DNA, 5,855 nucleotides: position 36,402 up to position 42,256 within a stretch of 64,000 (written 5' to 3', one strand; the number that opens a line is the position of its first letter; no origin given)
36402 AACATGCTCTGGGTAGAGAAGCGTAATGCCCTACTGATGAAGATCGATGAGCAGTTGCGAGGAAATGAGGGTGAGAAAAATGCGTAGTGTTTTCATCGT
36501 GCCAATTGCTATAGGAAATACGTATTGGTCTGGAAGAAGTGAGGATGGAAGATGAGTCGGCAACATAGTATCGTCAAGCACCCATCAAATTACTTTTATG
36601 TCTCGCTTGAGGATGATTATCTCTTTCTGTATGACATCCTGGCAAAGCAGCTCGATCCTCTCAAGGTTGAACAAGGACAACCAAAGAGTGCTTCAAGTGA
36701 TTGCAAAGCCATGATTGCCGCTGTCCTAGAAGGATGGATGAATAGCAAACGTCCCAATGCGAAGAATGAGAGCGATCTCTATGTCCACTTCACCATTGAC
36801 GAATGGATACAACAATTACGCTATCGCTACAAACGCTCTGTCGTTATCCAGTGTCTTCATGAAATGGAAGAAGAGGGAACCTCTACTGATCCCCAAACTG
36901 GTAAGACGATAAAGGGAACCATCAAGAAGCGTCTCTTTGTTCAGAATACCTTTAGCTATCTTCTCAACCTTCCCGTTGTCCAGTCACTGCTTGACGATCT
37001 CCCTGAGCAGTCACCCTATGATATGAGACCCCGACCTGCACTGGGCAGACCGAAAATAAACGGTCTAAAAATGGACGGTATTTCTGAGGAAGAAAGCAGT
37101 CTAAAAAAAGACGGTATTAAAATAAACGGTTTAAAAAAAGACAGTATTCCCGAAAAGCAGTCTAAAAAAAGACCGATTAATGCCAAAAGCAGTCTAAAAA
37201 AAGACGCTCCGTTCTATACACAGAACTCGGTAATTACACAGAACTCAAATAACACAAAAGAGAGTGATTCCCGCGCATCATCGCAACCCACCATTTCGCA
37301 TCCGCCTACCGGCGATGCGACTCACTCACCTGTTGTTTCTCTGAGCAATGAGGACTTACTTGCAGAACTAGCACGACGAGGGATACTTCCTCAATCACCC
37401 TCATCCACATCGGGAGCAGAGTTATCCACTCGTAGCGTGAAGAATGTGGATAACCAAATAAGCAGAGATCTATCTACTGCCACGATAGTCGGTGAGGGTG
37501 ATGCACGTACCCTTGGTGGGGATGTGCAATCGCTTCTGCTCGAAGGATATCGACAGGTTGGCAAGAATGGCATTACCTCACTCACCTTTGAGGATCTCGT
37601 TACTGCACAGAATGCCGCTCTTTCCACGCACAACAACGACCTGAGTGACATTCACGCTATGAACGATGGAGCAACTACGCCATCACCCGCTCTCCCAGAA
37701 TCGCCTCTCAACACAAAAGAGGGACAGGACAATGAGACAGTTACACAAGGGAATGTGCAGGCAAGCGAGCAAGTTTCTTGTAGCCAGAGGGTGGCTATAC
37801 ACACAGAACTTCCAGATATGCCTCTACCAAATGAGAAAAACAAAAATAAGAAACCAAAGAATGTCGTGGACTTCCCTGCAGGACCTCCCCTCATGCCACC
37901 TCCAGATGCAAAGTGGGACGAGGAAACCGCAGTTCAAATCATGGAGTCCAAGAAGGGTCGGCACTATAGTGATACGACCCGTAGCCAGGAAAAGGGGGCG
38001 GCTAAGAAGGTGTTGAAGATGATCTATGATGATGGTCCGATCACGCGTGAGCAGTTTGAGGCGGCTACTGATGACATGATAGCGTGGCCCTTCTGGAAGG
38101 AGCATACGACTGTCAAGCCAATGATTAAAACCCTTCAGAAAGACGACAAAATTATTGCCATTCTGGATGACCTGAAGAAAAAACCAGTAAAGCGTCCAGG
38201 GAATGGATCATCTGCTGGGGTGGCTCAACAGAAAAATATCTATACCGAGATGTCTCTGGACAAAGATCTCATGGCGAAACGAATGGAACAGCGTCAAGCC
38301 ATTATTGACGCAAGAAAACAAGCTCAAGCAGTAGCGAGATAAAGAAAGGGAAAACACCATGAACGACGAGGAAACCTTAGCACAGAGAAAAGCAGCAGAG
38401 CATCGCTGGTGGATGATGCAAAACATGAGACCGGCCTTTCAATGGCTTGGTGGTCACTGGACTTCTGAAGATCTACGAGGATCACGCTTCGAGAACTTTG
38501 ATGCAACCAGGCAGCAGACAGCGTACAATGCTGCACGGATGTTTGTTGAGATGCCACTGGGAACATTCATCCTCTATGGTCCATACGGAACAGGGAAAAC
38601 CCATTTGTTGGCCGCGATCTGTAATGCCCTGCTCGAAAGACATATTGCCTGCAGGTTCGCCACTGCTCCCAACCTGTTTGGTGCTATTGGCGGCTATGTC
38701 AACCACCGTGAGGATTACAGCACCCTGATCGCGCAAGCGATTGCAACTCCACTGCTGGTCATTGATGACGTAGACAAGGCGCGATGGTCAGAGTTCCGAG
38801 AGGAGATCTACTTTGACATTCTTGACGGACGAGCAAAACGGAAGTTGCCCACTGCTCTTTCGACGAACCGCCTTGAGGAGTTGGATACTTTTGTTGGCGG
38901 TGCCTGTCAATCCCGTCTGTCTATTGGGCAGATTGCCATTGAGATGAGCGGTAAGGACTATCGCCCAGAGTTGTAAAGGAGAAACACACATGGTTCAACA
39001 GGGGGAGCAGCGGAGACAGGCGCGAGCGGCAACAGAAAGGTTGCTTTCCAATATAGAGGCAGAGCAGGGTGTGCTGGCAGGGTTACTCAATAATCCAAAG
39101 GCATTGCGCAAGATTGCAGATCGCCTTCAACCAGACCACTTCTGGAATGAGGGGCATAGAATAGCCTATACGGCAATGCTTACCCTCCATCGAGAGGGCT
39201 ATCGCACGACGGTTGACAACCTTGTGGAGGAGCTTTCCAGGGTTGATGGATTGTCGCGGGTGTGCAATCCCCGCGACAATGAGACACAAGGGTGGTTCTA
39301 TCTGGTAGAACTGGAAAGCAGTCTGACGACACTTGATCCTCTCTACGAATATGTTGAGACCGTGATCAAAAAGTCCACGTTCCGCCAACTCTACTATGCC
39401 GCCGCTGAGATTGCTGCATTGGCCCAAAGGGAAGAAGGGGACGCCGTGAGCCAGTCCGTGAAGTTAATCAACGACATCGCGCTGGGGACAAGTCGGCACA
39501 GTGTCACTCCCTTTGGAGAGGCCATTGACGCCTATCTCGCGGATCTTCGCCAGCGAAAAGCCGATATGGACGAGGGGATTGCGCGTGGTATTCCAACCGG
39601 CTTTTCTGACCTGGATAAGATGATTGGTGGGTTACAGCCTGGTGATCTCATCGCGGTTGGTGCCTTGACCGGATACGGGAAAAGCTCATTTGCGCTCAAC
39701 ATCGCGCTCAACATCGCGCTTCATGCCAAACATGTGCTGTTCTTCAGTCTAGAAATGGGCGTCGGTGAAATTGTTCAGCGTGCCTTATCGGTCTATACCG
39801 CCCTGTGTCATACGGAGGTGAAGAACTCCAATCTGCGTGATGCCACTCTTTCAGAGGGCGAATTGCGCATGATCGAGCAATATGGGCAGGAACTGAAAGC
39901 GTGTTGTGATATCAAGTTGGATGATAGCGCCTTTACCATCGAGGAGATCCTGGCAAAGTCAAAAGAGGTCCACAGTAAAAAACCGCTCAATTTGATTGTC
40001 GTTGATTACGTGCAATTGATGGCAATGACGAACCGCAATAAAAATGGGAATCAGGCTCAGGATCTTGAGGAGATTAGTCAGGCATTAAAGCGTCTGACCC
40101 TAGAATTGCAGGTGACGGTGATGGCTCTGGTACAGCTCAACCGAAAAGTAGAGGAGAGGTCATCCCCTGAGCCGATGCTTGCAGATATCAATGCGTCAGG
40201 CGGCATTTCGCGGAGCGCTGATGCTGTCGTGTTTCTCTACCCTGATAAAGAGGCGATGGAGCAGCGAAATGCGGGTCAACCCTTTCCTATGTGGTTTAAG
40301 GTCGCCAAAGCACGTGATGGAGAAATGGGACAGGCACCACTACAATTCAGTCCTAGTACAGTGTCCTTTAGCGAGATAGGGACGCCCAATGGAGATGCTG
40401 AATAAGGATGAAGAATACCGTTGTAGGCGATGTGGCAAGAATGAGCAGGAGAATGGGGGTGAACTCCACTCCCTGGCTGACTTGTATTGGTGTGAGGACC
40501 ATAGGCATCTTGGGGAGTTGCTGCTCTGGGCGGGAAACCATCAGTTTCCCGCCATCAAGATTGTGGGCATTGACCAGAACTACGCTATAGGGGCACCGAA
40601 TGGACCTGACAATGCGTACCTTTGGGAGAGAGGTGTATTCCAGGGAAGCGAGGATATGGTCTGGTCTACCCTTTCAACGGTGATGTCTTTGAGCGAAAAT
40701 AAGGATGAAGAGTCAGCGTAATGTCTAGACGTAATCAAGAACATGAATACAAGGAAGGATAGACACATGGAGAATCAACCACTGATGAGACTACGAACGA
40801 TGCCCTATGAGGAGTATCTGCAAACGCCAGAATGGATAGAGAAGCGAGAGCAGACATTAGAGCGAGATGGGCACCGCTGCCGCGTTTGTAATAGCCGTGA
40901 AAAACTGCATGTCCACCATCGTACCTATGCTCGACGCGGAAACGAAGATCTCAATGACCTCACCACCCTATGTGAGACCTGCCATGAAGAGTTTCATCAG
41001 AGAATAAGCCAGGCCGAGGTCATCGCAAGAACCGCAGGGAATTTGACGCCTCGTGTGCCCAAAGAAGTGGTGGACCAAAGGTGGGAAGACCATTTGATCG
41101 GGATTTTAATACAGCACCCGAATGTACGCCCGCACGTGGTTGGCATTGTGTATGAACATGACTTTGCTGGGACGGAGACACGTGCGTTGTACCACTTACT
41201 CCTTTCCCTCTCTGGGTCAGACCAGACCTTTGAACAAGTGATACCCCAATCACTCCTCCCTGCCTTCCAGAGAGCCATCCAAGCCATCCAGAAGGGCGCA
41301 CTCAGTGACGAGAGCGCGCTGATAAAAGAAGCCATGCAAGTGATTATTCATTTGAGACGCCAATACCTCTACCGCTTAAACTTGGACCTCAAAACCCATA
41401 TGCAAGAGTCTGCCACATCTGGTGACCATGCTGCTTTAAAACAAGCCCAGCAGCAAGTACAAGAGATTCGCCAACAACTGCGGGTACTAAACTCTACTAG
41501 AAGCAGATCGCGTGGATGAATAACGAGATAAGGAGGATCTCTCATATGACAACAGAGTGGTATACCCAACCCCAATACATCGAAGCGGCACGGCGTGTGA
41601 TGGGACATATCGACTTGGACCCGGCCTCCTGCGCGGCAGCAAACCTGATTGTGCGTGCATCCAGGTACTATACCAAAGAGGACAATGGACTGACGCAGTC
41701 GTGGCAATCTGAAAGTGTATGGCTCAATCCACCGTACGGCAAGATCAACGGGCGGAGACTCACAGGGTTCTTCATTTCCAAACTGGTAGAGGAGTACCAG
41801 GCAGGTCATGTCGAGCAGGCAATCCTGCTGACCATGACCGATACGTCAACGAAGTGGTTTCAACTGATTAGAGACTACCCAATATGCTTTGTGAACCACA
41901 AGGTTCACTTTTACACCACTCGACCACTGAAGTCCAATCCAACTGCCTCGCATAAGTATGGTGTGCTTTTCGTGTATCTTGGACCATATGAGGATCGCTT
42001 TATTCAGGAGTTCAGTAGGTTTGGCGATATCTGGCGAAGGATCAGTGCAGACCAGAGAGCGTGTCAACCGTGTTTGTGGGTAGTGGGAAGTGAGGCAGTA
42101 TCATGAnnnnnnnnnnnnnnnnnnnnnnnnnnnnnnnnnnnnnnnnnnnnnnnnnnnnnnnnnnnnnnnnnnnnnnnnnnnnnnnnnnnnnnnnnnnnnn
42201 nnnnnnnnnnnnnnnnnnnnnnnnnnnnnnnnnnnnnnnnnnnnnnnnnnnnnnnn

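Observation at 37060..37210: Iteron array embedded inside the replication-initiator gene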

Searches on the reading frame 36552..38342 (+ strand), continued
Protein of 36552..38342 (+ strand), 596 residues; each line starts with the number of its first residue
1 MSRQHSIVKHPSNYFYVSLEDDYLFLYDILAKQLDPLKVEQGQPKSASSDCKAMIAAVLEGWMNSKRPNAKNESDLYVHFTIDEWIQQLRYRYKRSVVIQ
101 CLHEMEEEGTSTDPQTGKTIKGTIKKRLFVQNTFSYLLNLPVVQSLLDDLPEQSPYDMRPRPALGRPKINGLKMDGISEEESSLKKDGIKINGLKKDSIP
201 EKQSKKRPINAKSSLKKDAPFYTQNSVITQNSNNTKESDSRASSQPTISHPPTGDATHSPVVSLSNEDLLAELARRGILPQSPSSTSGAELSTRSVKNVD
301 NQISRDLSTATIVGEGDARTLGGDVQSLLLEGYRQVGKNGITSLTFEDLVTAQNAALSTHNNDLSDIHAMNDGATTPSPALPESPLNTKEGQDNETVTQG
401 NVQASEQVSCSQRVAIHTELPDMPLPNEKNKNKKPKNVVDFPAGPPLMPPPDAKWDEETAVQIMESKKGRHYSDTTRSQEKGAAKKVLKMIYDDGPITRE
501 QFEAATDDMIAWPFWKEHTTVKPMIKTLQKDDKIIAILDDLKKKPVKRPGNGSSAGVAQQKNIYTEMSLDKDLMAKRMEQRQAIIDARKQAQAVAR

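Call 76: search_protein_families(library=pfam, alignment_id=A4, max_evalue=0.5)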
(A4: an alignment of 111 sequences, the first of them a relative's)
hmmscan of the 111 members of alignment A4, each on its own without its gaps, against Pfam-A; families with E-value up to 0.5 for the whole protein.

A. member 1, P0001 (596 aa): 0 families

B. families by the number of members that match (of 111 scanned): 91 families (the first 25 are shown)
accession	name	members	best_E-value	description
PF11717.14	Tudor-knot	3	0.0029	RNA binding activity-knot of a chromodomain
PF01638.23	HxlR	3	0.0059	HxlR-like helix-turn-helix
PF18607.7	HTH_54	3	0.011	ParA helix turn helix domain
PF07106.19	TBPIP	3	0.043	TBPIP/Hop2 winged helix domain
PF24968.1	DUF7770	3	0.054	Domain of unknown function (DUF7770)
PF09079.17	Cdc6_C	2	0.0035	CDC6, C terminal winged helix domain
PF18736.6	pEK499_p136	2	0.015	HEPN pEK499 p136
PF22381.2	Staph_reg_Sar_Rot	2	0.017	Transcriptional regulator SarA/Rot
PF04977.20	DivIC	2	0.023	Septum formation initiator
PF07716.20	bZIP_2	2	0.043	Basic region leucine zipper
PF08222.17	HTH_CodY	2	0.046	CodY helix-turn-helix domain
PF02183.23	HALZ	2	0.061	Homeobox associated leucine zipper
PF09291.16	DUF1968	1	8e-06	Domain of unknown function (DUF1968)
PF03326.18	Herpes_TAF50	1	0.0008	Herpesvirus transcription activation factor (transactivator)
PF20523.3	DUF6738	1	0.00097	Domain of unknown function (DUF6738)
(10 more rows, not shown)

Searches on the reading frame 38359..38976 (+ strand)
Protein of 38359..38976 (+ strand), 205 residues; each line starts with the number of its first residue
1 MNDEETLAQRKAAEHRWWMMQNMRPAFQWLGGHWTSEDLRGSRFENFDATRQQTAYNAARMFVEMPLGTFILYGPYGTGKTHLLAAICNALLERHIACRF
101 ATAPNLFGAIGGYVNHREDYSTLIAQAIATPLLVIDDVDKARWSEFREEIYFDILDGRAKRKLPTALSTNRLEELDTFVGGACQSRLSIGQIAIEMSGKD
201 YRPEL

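Call 6: search_protein_families(library=pfam, proteins=[window:38359-38976:+], max_evalue=0.01)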
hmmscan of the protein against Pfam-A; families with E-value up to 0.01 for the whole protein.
window:38359-38976:+ (205 aa): 10 families
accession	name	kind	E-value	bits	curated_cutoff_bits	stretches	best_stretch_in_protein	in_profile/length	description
PF00308.24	Bac_DnaA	-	7e-08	33.3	23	1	44-171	7-139/162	Bacterial DnaA ATPAse domain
PF01695.23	IstB_IS21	-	1.7e-07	31.4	24.1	1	70-178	95-202/238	IstB-like ATP binding protein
PF00004.35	AAA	-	6.7e-07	30.3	21.2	1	71-188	2-128/131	ATPase family associated with various cellular activities (AAA)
PF13191.12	AAA_16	-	9.5e-06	26.6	32.6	1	68-169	25-114/167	AAA ATPase domain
PF13401.12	AAA_22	-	0.00067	20.4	27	0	70-105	8-43/130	AAA domain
PF05729.18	NACHT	-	0.0012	19.2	26.7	0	69-98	2-31/167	NACHT domain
PF10662.15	PduV-EutP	-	0.0045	17.2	21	1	70-135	4-69/143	Ethanolamine utilisation - propanediol utilisation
PF01637.24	ATPase_2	-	0.0046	17.2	33.2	0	71-97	24-50/225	ATPase domain predominantly from Archaea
PF07728.20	AAA_5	-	0.0066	16.9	22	0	70-144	2-80/139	AAA domain (dynein-related subfamily)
PF13086.12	AAA_11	-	0.01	16.1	27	0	60-94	11-44/257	AAA domain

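Call 7: search_protein_families(library=phrogs, proteins=[window:38359-38976:+], max_evalue=0.01)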
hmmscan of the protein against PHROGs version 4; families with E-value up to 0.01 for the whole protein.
window:38359-38976:+ (205 aa): 6 families
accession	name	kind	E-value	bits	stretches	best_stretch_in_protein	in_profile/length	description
phrog_50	-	DNA, RNA and nucleotide metabolism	1.6e-33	117.6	1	36-204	331-512/570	DnaC-like helicase loader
phrog_3277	-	DNA, RNA and nucleotide metabolism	1.7e-16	61.5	1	69-203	12-154/168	DnaC-like helicase loader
phrog_27475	-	unknown function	2.9e-05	23.7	1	58-161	434-536/599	-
phrog_4871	-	other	0.00031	20.3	1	65-142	494-581/764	ATP-dependent protease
phrog_325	-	DNA, RNA and nucleotide metabolism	0.0023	17.3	1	51-94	474-517/986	Dda-like helicase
phrog_7485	-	unknown function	0.0029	17.6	1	69-147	229-295/430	-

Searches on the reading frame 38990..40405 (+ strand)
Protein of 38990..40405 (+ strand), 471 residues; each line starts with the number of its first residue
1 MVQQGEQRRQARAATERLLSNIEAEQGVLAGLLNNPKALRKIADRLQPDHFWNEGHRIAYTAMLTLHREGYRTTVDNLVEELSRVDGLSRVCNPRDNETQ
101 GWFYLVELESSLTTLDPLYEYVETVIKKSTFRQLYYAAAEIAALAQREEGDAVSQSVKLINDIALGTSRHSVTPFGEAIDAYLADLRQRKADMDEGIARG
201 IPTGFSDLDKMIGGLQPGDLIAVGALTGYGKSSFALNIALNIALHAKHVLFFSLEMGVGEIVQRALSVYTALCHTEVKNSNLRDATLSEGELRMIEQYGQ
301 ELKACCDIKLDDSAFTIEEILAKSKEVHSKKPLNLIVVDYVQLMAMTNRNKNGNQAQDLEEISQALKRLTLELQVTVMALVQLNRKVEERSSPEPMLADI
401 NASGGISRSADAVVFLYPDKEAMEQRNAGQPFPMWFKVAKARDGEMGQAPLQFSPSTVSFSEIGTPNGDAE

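Call 6: search_protein_families(library=pfam, proteins=[window:38990-40405:+], max_evalue=0.01)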
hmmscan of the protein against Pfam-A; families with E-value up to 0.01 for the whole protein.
window:38990-40405:+ (471 aa): 6 families
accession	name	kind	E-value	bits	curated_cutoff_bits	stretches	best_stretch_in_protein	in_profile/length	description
PF03796.21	DnaB_C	-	1.2e-64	218.5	27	1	200-461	1-254/255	DnaB-like helicase C terminal domain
PF00772.26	DnaB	-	2.1e-15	57.1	23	1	19-125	3-101/103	DnaB-like helicase N terminal domain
PF13481.12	AAA_25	-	3.3e-09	37.1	27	1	201-383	15-190/195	AAA domain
PF20307.4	divDNAB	-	2.9e-05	23.4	26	1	201-385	57-252/356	Divergent DnaB-like ATPase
PF06745.19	ATPase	-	0.00015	21.7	26.6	1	201-383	1-164/231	KaiC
PF02895.20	H-kinase_dim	-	0.00093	20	23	0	342-379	27-67/68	Signal transducing histidine kinase, homodimeric domain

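Call 7: search_protein_families(library=phrogs, proteins=[window:38990-40405:+], max_evalue=0.01)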
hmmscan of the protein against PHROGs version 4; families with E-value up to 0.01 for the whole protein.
window:38990-40405:+ (471 aa): 9 families
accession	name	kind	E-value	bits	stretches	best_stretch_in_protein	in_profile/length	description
phrog_19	-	DNA, RNA and nucleotide metabolism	1e-88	299.8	1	14-465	153-583/621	DnaB-like replicative helicase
phrog_243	-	DNA, RNA and nucleotide metabolism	1e-36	127.3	1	199-463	16-268/273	DnaB-like replicative helicase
phrog_239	-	DNA, RNA and nucleotide metabolism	2.1e-32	113.9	1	185-465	325-601/801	DNA primase/helicase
phrog_11530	-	unknown function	9.4e-23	82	1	311-453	10-148/184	-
phrog_20000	-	unknown function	8.8e-05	23.6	1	7-70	14-77/132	-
phrog_37407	-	DNA, RNA and nucleotide metabolism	0.00017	21.8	1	195-390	22-216/368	DnaB-like replicative helicase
phrog_23150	-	unknown function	0.00033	21.3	1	149-239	127-215/217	-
phrog_97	-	other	0.00066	20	1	192-257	41-114/506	UvsX-like recombinase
phrog_3213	-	DNA, RNA and nucleotide metabolism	0.0013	18.5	0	201-383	203-396/509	DnaB-like replicative helicase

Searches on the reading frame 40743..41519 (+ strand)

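Call 6: search_protein_families(library=pfam, proteins=[window:40743-41519:+], max_evalue=0.01)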
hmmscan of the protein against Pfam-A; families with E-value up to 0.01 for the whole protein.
window:40743-41519:+ (258 aa): 2 families
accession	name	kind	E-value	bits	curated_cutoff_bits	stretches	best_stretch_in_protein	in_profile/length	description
PF01844.29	HNH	-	8.4e-05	23.1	21.4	1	46-86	1-46/47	HNH endonuclease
PF14279.12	HNH_5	-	0.0046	17.3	27.5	0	46-90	1-49/56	HNH endonuclease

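Call 7: search_protein_families(library=phrogs, proteins=[window:40743-41519:+], max_evalue=0.01)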
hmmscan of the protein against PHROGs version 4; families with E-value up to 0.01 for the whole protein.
window:40743-41519:+ (258 aa): 20 families
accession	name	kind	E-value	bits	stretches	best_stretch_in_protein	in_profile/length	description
phrog_119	-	DNA, RNA and nucleotide metabolism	3.6e-15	56.7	1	18-90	178-260/443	HNH endonuclease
phrog_589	-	DNA, RNA and nucleotide metabolism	1.7e-11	45.2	1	21-125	69-176/179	HNH endonuclease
phrog_8048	-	DNA, RNA and nucleotide metabolism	3.1e-11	44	1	20-92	153-233/273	HNH endonuclease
phrog_8060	-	unknown function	4.6e-11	43.9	1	21-90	16-85/213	-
phrog_144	-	DNA, RNA and nucleotide metabolism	1.8e-10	41.7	1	19-90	60-138/175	HNH endonuclease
phrog_8446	-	DNA, RNA and nucleotide metabolism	5.9e-10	40.2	1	28-88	125-199/211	HNH endonuclease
phrog_24030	-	DNA, RNA and nucleotide metabolism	1.9e-08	35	1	35-113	10-91/342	RNA ligase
phrog_333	-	DNA, RNA and nucleotide metabolism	2.6e-08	35.1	1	28-91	18-85/138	HNH endonuclease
phrog_1271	-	DNA, RNA and nucleotide metabolism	2.7e-08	34.6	1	29-90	252-321/361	HNH endonuclease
phrog_5200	-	DNA, RNA and nucleotide metabolism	4.4e-08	34.2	1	23-94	20-94/154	HNH endonuclease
phrog_740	-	DNA, RNA and nucleotide metabolism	2e-07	31.3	1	33-91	28-91/332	HNH endonuclease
phrog_5956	-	DNA, RNA and nucleotide metabolism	2.5e-07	31.4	1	25-108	41-131/138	HNH endonuclease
phrog_4581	-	head and packaging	5.1e-07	30.4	1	19-91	41-115/395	terminase small subunit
phrog_7785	-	DNA, RNA and nucleotide metabolism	4e-05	24.6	1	34-87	61-114/147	HNH endonuclease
phrog_2323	-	DNA, RNA and nucleotide metabolism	0.00013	22.9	1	16-106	9-105/113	HNH endonuclease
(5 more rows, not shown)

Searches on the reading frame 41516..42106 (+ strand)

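Call 6: search_protein_families(library=pfam, proteins=[window:41516-42106:+], max_evalue=0.01)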
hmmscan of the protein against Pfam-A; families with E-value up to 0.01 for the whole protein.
window:41516-42106:+ (196 aa): 1 family
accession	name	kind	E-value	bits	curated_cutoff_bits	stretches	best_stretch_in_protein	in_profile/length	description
PF05869.16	Dam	-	1.1e-16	61.4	28.1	1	14-137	11-128/169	DNA N-6-adenine-methyltransferase (Dam)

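Call 7: search_protein_families(library=phrogs, proteins=[window:41516-42106:+], max_evalue=0.01)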
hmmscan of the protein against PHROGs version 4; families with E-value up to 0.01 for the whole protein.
window:41516-42106:+ (196 aa): 3 families
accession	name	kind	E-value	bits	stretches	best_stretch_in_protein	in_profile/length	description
phrog_111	-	other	1.4e-32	114.8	1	10-164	62-210/345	DNA methyltransferase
phrog_22740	-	unknown function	2.5e-07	32.1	1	9-76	8-73/99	-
phrog_33262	-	moron, auxiliary metabolic gene and host takeover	0.0097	15.4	0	15-137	307-434/495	phosphoadenosine phosphosulfate reductase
